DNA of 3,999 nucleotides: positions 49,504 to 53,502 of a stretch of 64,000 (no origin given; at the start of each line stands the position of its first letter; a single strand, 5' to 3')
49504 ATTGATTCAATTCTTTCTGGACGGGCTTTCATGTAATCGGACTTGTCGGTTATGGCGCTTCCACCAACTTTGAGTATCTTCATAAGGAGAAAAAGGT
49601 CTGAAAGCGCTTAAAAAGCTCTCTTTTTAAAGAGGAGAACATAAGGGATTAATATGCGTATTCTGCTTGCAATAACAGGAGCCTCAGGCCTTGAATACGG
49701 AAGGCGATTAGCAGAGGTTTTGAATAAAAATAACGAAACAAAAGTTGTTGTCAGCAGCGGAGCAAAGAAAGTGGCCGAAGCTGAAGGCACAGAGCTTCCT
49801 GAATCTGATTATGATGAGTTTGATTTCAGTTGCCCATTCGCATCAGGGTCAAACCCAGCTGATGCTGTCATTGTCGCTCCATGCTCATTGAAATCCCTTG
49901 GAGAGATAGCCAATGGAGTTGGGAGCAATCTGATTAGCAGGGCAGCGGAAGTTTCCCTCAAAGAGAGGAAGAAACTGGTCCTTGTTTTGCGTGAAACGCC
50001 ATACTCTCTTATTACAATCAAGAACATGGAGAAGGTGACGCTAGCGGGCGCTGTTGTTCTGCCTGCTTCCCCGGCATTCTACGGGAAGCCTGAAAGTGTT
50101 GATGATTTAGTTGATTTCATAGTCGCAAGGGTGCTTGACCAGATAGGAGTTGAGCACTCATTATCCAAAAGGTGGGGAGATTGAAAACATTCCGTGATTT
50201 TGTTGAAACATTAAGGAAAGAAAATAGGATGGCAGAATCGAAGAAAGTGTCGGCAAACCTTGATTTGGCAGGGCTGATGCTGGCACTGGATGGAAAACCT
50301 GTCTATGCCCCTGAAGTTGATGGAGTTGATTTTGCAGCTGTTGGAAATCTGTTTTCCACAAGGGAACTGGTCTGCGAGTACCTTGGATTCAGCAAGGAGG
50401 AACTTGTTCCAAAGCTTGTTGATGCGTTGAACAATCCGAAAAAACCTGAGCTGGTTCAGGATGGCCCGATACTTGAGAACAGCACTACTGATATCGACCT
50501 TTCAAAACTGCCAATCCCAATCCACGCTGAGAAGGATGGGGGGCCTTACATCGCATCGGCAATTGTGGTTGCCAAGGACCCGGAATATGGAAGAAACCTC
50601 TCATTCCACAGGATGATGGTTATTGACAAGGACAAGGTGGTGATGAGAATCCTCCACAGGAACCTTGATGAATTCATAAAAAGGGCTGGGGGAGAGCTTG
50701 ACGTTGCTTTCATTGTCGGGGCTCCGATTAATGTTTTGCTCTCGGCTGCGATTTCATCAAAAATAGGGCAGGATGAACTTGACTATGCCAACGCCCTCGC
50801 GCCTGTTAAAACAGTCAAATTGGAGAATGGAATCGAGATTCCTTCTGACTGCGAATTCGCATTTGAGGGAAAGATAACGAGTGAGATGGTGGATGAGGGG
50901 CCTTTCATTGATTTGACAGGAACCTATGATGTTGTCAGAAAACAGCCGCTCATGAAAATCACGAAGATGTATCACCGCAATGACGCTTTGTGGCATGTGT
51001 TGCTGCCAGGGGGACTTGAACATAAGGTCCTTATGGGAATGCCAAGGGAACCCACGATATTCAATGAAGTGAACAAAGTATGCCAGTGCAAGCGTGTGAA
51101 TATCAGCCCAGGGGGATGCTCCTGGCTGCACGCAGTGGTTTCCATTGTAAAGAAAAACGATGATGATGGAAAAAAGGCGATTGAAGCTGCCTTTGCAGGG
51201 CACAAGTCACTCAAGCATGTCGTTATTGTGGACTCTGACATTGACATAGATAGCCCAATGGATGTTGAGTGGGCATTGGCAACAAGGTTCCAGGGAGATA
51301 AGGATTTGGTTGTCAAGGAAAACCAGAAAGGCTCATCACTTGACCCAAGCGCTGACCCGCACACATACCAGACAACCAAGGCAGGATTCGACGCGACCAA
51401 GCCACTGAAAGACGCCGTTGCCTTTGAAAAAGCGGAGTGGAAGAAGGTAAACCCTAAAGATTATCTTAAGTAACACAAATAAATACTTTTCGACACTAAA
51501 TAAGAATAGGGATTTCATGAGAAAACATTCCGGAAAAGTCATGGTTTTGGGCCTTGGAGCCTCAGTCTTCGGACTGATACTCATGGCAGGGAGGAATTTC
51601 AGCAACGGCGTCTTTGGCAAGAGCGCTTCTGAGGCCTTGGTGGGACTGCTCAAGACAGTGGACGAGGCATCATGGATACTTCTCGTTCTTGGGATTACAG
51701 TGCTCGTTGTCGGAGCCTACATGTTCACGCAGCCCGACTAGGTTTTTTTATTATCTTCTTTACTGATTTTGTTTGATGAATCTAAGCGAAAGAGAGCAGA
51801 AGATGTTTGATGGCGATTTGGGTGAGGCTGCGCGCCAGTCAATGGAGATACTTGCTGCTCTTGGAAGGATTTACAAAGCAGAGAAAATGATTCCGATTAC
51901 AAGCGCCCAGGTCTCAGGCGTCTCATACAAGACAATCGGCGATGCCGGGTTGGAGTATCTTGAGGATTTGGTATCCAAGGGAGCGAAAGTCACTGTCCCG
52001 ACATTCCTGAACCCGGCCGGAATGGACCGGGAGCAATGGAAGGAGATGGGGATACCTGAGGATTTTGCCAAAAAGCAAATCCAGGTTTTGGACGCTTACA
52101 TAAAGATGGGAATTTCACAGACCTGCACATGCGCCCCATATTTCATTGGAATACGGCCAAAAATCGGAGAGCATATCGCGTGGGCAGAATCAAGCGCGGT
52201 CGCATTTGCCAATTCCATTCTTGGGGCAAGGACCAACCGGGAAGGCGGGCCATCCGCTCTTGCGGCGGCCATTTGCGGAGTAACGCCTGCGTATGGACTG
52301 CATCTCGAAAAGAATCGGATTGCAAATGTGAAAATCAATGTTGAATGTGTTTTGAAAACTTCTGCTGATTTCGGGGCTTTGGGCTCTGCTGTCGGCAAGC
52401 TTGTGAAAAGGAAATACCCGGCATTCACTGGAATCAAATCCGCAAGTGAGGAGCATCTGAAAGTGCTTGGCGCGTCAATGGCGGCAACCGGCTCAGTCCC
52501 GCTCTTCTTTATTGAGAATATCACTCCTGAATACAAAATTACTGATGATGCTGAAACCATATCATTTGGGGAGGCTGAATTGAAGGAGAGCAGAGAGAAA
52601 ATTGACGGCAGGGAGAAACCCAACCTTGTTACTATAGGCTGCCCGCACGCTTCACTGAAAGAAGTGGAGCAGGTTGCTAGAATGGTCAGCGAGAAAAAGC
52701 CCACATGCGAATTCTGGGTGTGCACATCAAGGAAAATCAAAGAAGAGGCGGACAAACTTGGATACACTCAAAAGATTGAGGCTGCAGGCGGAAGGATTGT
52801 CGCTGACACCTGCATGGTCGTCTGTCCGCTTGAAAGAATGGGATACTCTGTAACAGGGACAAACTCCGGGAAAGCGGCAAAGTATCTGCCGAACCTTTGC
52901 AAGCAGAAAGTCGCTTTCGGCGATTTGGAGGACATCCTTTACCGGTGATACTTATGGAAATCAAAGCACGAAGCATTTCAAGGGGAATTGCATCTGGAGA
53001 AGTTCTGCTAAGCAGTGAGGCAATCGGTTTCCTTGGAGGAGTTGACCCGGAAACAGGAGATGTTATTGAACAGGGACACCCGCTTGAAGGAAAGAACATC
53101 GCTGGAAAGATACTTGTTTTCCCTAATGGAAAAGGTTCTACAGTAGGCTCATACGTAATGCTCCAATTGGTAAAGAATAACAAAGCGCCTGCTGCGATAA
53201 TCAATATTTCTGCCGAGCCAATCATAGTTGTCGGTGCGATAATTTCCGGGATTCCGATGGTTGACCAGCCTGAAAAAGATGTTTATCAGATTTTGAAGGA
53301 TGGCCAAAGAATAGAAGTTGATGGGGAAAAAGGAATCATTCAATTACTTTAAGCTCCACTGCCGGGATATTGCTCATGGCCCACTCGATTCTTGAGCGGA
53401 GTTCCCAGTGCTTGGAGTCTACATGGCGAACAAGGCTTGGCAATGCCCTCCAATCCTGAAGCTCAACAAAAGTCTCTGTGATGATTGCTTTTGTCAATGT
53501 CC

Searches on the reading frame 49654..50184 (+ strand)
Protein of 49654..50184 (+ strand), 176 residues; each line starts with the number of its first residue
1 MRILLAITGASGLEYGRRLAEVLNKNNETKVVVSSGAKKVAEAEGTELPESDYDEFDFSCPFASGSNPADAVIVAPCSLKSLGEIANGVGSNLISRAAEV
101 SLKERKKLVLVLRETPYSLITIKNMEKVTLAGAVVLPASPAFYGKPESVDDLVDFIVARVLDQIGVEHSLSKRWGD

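Call 90: search_protein_families(library=pfam, proteins=[window:49654-50184:+], max_evalue=0.00001)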
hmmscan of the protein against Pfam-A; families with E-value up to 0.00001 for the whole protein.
window:49654-50184:+ (176 aa): 1 family
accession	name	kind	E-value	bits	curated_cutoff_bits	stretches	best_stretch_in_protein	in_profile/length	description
PF02441.25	Flavoprotein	-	2.3e-41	141.5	22.7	1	1-163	1-161/162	Flavoprotein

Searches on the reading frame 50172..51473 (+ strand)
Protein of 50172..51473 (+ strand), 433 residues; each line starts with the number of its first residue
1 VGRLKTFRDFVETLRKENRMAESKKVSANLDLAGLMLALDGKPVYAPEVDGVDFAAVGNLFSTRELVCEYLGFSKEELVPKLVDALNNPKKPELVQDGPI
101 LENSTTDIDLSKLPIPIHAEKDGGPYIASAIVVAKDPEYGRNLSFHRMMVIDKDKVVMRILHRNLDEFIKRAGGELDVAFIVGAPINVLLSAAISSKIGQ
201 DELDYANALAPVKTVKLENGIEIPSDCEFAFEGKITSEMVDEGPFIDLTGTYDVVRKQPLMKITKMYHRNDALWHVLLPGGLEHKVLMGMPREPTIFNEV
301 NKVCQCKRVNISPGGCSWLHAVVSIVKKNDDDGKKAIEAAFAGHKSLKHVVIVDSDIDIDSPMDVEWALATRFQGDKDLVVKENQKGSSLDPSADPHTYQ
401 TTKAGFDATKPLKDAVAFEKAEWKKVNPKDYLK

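Call 90: search_protein_families(library=pfam, proteins=[window:50172-51473:+], max_evalue=0.00001)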
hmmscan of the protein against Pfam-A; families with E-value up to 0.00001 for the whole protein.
window:50172-51473:+ (433 aa): 3 families
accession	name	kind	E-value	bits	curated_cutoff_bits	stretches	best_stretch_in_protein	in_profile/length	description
PF01977.22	UbiD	-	8.5e-53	179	23.3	1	97-281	7-205/206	3-octaprenyl-4-hydroxybenzoate carboxy-lyase Rift-related domain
PF20696.2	UbiD_C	-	9.8e-30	103.6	24.2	1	286-408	2-127/127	3-octaprenyl-4-hydroxybenzoate carboxy-lyase C-terminal domain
PF20695.2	UbiD_N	-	1.8e-07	31.6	24.3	1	12-86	2-78/78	3-octaprenyl-4-hydroxybenzoate carboxy-lyase N-terminal domain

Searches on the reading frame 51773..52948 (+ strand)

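Call 90: search_protein_families(library=pfam, proteins=[window:51773-52948:+], max_evalue=0.00001)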
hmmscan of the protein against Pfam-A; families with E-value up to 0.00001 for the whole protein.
window:51773-52948:+ (391 aa): 1 family
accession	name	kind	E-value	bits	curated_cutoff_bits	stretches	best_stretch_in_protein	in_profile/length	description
PF04412.18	AcnX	-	1.2e-159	531.8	31.5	1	2-389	1-399/400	Aconitase X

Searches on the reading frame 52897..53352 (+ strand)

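Call 90: search_protein_families(library=pfam, proteins=[window:52897-53352:+], max_evalue=0.00001)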
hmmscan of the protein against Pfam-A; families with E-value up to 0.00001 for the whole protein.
window:52897-53352:+ (151 aa): 1 family
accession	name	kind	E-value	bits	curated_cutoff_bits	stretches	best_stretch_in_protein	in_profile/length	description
PF01989.23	AcnX_swivel_put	-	5.8e-36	122.6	27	1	43-122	1-80/80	Aconitase X swivel domain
